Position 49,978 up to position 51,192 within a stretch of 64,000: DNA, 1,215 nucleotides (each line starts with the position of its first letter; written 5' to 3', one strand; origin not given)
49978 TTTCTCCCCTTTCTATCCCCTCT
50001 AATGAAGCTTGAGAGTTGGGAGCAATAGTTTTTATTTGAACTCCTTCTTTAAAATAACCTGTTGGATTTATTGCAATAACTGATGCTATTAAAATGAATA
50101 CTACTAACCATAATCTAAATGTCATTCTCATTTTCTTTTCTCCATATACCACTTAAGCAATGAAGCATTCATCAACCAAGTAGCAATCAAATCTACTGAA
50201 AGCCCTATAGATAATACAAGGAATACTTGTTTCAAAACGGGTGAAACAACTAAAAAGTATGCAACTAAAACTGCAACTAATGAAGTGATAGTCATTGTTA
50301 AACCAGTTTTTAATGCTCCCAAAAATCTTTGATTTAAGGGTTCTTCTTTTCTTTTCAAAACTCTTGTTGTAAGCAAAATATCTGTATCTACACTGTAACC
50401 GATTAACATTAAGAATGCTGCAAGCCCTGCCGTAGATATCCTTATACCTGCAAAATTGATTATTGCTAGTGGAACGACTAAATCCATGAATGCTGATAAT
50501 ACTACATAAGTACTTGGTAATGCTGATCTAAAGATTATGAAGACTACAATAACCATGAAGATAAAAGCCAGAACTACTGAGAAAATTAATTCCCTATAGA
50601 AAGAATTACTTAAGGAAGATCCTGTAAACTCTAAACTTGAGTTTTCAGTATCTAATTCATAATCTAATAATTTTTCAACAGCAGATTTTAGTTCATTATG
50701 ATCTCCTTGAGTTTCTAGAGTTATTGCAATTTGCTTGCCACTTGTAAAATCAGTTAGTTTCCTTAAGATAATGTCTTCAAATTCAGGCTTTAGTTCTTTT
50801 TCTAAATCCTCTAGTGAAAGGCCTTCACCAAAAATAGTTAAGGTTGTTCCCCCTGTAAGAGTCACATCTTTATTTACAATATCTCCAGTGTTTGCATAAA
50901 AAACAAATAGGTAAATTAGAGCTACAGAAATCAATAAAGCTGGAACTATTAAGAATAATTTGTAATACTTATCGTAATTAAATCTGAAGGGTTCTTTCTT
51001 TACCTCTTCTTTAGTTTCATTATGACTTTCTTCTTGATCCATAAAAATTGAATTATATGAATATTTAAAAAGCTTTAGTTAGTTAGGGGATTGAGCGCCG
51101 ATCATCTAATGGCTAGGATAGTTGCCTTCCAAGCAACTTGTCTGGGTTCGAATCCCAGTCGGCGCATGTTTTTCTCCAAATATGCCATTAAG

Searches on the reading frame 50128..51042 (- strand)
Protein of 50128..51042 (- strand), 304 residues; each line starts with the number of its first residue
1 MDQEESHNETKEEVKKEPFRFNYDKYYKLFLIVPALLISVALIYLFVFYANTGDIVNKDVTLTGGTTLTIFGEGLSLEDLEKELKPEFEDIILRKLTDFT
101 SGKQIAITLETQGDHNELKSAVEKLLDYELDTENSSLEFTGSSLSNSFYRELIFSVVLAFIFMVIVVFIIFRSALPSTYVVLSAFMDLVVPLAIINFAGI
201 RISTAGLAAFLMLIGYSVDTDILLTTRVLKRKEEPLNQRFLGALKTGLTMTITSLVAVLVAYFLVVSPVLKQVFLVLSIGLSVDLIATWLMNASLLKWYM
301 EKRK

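Call 65: search_protein_families(library=pfam, proteins=[window:50128-51042:-], max_evalue=0.00001)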
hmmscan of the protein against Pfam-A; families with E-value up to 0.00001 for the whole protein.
window:50128-51042:- (304 aa): 2 families
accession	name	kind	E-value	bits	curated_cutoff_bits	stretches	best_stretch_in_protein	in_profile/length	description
PF02355.23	SecD_SecF_C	-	1.2e-30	106.8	20.5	1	127-301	8-188/189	Protein export membrane protein SecD/SecF, C-terminal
PF03176.21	MMPL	-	1.8e-06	27.6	20.5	1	118-288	110-291/333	MMPL family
